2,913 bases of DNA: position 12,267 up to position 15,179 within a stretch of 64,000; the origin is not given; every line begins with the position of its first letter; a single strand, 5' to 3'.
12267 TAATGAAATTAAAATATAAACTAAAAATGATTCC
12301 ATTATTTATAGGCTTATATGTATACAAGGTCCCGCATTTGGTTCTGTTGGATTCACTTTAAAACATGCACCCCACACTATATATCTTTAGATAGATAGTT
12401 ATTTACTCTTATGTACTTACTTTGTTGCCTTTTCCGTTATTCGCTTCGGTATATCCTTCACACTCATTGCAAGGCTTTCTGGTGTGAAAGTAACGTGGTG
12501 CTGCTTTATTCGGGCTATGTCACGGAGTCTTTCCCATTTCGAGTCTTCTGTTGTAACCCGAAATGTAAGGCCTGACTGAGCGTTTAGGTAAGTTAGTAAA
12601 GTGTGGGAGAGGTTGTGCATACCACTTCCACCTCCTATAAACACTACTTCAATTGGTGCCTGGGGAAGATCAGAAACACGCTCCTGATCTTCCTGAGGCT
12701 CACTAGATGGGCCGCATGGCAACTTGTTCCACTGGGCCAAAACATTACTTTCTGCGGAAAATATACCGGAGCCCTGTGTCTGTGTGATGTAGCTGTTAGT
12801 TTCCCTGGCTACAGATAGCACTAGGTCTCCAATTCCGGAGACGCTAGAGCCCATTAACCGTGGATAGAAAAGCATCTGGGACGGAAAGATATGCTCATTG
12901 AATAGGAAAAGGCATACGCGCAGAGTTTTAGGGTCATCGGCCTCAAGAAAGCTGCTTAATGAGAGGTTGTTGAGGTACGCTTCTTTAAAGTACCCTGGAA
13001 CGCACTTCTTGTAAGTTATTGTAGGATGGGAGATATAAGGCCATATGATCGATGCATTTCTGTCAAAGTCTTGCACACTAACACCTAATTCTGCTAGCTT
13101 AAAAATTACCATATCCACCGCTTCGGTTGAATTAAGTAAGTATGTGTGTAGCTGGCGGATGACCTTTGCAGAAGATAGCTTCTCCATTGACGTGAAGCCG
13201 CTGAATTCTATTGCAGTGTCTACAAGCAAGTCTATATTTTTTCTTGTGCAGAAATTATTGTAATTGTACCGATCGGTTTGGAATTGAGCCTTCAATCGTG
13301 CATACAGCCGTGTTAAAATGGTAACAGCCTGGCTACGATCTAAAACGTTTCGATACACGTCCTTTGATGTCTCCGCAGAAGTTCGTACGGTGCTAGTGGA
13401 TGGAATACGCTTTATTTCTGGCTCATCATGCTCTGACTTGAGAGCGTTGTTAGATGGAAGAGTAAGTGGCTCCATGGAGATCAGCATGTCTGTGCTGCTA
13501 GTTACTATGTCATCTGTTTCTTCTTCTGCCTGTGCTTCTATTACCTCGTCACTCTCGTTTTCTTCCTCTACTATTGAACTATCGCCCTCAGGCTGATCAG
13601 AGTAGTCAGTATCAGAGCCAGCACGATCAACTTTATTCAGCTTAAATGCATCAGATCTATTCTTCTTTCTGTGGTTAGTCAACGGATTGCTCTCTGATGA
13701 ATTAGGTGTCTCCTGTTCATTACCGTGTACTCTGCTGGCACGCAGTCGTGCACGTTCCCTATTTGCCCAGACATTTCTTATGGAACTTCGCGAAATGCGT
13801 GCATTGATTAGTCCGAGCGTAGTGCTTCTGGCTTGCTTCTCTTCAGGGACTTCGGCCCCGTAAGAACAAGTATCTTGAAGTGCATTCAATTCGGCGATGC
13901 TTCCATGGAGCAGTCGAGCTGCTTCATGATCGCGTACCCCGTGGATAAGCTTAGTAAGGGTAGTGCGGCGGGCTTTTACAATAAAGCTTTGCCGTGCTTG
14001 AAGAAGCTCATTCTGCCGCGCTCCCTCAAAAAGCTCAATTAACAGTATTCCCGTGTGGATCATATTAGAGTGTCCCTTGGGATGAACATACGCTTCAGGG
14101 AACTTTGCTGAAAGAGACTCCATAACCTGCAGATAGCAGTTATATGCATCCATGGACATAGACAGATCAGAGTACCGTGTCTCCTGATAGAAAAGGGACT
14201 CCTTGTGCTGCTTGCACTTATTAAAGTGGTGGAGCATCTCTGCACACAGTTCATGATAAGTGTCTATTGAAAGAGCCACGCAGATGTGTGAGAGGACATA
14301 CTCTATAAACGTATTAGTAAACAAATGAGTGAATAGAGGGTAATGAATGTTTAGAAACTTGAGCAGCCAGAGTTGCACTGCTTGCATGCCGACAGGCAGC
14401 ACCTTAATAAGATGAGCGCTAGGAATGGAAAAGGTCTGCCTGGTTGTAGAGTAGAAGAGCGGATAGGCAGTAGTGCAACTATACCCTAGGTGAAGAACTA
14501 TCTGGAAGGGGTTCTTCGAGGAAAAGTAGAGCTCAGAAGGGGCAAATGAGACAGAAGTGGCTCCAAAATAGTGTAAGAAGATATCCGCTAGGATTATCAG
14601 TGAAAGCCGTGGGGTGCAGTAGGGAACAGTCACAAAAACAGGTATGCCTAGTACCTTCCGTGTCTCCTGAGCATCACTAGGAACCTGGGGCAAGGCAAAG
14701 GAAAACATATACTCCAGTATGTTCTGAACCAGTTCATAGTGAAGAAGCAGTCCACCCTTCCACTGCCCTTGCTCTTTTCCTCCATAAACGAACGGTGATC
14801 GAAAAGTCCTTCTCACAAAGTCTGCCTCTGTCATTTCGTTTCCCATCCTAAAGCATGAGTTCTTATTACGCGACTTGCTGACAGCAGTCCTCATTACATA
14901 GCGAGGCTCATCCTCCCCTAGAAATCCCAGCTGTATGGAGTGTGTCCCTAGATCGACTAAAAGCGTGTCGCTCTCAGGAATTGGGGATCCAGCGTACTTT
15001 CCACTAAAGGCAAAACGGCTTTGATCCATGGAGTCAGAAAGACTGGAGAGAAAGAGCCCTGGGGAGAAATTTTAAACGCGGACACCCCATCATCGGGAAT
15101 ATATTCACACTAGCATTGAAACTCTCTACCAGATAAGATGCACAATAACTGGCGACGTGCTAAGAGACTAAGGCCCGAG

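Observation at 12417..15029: Actin-related protein with a roughly 450-aa acidic insertion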

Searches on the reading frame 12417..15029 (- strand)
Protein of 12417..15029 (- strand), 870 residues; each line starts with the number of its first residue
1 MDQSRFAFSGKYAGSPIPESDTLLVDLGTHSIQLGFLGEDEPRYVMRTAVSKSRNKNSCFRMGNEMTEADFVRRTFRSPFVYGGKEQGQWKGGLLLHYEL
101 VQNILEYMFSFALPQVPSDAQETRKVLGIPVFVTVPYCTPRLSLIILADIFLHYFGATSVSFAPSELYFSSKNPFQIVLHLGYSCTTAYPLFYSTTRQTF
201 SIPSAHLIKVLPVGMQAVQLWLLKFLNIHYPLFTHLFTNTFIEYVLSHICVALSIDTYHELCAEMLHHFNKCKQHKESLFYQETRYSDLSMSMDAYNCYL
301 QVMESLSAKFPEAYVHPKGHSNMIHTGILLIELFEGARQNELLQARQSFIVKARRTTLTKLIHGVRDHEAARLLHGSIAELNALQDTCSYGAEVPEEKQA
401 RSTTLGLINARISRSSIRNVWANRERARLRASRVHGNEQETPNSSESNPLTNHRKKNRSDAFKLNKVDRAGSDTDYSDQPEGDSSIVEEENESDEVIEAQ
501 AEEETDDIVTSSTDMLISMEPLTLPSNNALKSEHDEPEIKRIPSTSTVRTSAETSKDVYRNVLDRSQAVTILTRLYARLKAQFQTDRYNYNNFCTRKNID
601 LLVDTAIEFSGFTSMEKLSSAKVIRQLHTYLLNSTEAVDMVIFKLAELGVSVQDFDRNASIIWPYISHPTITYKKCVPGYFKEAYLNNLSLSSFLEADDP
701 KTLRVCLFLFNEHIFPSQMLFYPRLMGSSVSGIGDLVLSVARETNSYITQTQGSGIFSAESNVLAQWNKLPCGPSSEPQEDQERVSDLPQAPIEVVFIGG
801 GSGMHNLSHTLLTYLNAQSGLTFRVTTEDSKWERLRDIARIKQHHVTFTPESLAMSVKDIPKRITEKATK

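Call 3: search_protein_families(library=pfam, proteins=[window:12417-15029:-], max_evalue=10)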
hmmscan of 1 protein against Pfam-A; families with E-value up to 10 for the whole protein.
window:12417-15029:- (870 aa): 1 family
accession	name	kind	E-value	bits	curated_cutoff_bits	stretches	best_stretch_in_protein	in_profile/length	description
PF00022.25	Actin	-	1.6e-07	30.8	27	1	19-192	3-160/410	Actin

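Call 4: search_solved_structures(query=window:12417-15029:-, max_evalue=10, show_alignments=3)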
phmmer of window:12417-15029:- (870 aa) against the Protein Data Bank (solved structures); distinct sequences matched with E-value up to 10: 11.
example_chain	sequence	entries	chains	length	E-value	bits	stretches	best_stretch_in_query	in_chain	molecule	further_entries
6fhs_J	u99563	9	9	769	2.7e-05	25.7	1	18-259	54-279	Arp5 | DASH complex subunit DAD4 | Actin-related protein 5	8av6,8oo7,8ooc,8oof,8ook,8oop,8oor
6fml_J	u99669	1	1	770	3.3e-05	25.4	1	18-259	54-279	Actin related protein 5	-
4fx0_A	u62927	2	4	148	0.6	11.3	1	304-389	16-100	PROBABLE TRANSCRIPTIONAL REPRESSOR PROTEIN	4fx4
8gt4_A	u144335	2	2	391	1.1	10.4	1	12-65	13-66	Actin, alpha cardiac muscle 1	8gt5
9y6s_6l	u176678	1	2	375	1.1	10.4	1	19-65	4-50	Actin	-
8gsu_A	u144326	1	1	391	1.1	10.4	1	12-65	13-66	Actin, alpha cardiac muscle 1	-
8gt2_A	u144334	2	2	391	1.1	10.4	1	12-65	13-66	Actin, alpha cardiac muscle 1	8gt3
8gsw_A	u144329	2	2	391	1.1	10.3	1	12-65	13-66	Actin, alpha cardiac muscle 1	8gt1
9e5c_6f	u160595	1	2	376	1.2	10.3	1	20-65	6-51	Actin A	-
9y6s_6p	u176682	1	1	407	1.3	10.2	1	22-51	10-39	Actin-like protein, putative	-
9y6s_7D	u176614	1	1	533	1.3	10.1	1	20-54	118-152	Actin-like protein, putative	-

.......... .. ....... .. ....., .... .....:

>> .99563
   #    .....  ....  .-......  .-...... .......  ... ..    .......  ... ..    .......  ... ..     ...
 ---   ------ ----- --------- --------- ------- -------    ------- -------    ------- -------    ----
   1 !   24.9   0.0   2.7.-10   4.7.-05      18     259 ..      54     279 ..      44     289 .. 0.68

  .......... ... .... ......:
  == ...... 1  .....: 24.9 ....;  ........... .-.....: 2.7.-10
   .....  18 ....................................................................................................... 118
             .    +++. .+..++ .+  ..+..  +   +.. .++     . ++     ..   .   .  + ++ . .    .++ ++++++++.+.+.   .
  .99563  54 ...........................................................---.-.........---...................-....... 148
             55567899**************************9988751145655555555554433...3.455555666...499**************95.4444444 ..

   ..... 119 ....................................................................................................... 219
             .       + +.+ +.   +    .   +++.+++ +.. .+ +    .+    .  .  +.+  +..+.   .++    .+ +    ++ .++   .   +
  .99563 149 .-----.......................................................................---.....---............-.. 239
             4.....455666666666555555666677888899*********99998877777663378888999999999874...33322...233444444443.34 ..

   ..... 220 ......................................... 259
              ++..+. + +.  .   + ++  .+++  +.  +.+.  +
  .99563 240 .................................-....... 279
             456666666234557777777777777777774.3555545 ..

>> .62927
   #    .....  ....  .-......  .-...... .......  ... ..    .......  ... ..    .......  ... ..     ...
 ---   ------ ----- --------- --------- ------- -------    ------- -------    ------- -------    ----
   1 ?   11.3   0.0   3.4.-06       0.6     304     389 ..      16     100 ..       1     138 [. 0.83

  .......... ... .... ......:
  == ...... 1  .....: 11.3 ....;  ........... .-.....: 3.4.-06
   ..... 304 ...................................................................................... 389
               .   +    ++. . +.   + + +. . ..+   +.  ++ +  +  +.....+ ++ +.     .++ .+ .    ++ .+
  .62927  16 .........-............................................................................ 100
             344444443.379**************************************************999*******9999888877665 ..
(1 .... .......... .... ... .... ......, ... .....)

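Call 5: find_homologous_proteins(query=window:12417-15029:-, max_evalue=0.001)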
Query window:12417-15029:- (870 aa): 4 proteins with E <= 0.001 among 8000 candidates.
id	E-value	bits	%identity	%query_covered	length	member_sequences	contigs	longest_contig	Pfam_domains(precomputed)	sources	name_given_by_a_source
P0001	0.0e+0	1966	99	100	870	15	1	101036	PF00022.26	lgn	-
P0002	0.0e+0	1750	87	100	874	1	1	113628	PF00022.26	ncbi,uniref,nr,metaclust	ncbi:Actin related protein [Giardia lamblia P15]|uniref:Actin related protein n=1 Tax=Giardia intest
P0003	0.0e+0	1579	78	100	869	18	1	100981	PF00022.26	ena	-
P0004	0.0e+0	1462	74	100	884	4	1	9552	PF00022.26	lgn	-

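Call 7: list_cluster_members(proteins=[window:12417-15029:-, P0003, P0004])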
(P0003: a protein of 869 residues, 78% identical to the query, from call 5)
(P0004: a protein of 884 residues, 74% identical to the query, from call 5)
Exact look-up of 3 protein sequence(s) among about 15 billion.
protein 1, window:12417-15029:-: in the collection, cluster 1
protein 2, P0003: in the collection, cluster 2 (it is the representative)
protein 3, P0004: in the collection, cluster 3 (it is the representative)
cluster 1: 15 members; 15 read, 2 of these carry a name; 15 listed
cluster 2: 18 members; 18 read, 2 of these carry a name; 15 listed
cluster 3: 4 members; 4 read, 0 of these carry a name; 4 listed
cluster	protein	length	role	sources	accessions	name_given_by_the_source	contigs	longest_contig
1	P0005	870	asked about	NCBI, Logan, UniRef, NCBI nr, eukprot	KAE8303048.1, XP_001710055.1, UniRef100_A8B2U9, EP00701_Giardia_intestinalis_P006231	Actin related protein [Giardia duodenalis] | Actin related protein n=1 Tax=Giardia intestinalis (strain ATCC 50803 / WB clone C6) ... | Actin related protein [Giardia intestinalis]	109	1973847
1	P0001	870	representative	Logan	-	-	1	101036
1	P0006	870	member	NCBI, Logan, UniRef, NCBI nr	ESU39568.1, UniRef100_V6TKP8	Actin related protein [Giardia duodenalis] | Actin related protein n=1 Tax=Giardia intestinalis TaxID=5741 RepID=V6TKP8_GIAIN | Actin related protein [Giardia intestinalis]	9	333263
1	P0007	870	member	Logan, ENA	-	-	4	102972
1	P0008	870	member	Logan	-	-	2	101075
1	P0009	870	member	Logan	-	-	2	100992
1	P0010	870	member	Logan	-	-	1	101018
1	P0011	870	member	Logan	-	-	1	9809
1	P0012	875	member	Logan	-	-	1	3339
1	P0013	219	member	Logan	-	-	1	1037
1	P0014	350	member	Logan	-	-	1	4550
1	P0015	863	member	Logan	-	-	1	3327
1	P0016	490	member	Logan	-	-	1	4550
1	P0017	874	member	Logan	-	-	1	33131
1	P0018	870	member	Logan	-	-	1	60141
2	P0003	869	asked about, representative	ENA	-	-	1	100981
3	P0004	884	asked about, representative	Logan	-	-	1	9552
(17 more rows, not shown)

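Call 8: search_solved_structures(query=A1, max_evalue=10, show_alignments=2)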
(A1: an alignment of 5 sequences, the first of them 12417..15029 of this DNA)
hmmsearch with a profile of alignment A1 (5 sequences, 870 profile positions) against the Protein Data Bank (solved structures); distinct sequences matched with E-value up to 10: 4.
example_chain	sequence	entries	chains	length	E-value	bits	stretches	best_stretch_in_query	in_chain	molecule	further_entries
6fml_J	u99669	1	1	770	0.015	16.4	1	18-194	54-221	Actin related protein 5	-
6fhs_J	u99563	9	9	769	0.023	15.8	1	18-194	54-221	Arp5 | DASH complex subunit DAD4 | Actin-related protein 5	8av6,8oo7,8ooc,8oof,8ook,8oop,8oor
9y6s_6p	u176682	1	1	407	1.9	9.5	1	22-51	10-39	Actin-like protein, putative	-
9y6s_7D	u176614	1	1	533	2.2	9.3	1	20-55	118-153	Actin-like protein, putative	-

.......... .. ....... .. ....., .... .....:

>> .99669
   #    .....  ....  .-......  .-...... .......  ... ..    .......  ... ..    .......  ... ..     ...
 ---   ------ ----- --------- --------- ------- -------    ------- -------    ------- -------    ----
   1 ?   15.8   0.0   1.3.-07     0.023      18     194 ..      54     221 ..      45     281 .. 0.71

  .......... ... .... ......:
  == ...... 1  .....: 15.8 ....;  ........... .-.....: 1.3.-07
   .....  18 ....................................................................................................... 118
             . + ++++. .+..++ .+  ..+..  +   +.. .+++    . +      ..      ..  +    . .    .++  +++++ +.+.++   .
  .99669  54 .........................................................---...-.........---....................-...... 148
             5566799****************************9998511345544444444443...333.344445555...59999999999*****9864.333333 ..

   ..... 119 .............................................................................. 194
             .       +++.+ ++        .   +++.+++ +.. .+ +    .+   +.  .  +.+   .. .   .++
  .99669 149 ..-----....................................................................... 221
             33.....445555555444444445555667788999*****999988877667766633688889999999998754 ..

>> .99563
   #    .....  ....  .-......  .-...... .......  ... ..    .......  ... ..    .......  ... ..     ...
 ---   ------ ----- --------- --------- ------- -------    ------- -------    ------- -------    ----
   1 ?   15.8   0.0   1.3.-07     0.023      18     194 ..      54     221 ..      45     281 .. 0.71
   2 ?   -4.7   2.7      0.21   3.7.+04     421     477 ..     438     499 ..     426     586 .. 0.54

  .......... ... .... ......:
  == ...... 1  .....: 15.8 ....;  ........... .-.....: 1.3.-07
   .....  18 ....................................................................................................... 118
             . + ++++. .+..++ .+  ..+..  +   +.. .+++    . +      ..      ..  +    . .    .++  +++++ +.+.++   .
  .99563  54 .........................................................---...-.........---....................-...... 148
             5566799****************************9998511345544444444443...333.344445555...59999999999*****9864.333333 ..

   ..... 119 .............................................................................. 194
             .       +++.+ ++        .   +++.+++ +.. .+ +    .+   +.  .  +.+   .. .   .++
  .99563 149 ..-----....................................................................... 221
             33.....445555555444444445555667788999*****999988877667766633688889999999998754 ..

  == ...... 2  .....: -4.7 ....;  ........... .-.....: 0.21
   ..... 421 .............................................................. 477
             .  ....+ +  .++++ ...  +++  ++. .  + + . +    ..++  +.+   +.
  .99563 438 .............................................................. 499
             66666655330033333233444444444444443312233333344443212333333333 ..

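Call 25: search_protein_representatives(protein=window:12417-15029:-)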
Query: 870 residues. Proteins with E-value up to 0.001 (for the whole library): 10; up to 1e-10: 3; up to 1e-30: 2. The best 10 are listed.
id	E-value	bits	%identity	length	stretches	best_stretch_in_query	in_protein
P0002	0.0e+00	1749.7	88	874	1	1-870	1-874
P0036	3.1e-132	458.8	39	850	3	550-867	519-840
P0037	4.7e-20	87.7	27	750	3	15-392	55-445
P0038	2.1e-09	52.5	31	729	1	19-247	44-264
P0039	1.6e-06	43.0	31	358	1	19-192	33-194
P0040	4.9e-06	41.4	29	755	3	14-164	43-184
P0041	1.0e-04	37.0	40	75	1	7-68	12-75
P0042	2.0e-04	36.1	27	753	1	18-231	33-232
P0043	3.4e-04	35.3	26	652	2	8-243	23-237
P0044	7.1e-04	34.2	23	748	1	22-250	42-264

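Call 26: list_cluster_members(proteins=[P0036, P0037, P0038, P0039, P0040, P0041, P0042, P0043, P0044])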
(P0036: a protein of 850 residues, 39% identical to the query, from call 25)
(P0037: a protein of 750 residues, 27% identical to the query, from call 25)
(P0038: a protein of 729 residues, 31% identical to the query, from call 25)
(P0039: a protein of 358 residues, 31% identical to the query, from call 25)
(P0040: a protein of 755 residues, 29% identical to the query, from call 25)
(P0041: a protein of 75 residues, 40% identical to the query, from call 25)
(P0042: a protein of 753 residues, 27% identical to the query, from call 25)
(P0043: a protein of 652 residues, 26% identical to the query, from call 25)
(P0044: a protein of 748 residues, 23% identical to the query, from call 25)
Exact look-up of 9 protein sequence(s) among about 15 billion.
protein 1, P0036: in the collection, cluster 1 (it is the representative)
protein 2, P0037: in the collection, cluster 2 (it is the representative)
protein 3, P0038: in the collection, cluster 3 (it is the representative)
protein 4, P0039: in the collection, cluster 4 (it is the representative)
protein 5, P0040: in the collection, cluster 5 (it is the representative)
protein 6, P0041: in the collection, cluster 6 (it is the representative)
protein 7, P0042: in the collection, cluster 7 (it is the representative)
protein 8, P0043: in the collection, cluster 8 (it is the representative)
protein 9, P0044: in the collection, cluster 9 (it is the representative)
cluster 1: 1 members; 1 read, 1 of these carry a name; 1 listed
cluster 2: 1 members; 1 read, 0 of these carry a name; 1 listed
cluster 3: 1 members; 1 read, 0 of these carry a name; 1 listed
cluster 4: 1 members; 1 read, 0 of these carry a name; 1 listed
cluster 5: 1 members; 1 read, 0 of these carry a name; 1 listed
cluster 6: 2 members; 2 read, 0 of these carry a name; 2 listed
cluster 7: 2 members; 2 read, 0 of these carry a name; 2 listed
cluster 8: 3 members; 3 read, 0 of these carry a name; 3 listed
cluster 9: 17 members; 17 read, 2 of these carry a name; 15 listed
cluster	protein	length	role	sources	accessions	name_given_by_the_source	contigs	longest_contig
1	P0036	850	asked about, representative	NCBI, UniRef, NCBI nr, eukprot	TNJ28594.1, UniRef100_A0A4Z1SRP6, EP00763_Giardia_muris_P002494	Actin related protein [Giardia muris] | Actin related protein n=1 Tax=Giardia muris TaxID=5742 RepID=A0A4Z1SRP6_GIAMU | TNJ28594.1 Actin related protein [Giardia muris]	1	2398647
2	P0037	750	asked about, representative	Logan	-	-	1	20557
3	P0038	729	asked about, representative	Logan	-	-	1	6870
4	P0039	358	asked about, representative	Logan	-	-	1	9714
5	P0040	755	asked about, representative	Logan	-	-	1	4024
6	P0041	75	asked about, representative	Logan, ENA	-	-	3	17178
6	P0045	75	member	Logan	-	-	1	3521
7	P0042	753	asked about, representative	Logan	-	-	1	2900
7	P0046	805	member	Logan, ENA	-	-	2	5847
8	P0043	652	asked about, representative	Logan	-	-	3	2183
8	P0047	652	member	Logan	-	-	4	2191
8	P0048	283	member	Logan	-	-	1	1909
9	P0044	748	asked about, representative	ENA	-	-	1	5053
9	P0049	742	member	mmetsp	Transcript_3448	Transcript_3448/g.21631 ORF Transcript_3448/g.21631 Transcript_3448/m.21631 type:complete ...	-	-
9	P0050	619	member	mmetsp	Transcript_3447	Transcript_3447/g.21616 ORF Transcript_3447/g.21616 Transcript_3447/m.21616 type:complete ...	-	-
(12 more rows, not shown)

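Call 29: search_solved_structures(query=P0044, max_evalue=0.001)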
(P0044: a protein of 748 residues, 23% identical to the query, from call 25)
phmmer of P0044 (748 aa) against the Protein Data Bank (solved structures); distinct sequences matched with E-value up to 0.001: 154 (the best 60 are shown).
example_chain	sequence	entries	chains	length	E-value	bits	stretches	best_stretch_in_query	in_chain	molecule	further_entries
6fhs_J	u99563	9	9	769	2.1e-83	284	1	41-735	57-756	Arp5 | DASH complex subunit DAD4 | Actin-related protein 5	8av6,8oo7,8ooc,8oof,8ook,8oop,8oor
6fml_J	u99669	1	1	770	1.1e-76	261.8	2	41-472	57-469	Actin related protein 5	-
8ets_R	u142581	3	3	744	1.6e-72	248.1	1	42-736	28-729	Actin-related protein 5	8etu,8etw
8eu9_R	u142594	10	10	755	2e-72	247.7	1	42-736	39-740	Actin-related protein 5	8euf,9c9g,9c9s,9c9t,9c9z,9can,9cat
9ge5_J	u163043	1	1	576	4.9e-66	226.6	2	43-346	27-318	Actin-related protein 5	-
6hts_H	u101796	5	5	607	6.2e-66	226.3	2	43-346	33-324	Actin-related protein 5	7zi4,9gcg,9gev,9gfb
4efh_A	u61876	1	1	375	5.3e-34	120.7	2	40-285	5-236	Actin-1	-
1dej_A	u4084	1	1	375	2.5e-33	118.5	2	39-282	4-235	CHIMERIC ACTIN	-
8rtt_A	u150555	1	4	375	4.4e-33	117.7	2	39-280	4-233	Actin, cytoplasmic 1, N-terminally processed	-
8oi8_C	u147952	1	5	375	4.4e-33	117.7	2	39-280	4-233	Actin, cytoplasmic 1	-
8rty_A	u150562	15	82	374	5.1e-33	117.5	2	40-280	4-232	Actin, cytoplasmic 1, N-terminally processed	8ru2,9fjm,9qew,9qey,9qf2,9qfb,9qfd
9uxa_I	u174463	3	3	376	5.2e-33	117.5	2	39-280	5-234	Actin, cytoplasmic 1, N-terminally processed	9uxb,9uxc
1hlu_A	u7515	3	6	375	5.8e-33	117.3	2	39-280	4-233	BETA-ACTIN | Actin, cytoplasmic 1, N-terminally processed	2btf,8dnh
12rv_A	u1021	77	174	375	6e-33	117.3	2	39-280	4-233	Actin, cytoplasmic 1 | ACTB protein (Fragment) | Actin, cytoplasmic 1, N-terminally processed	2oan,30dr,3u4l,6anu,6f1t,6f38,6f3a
7ju4_u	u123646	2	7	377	6.1e-33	117.2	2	36-288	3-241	Actin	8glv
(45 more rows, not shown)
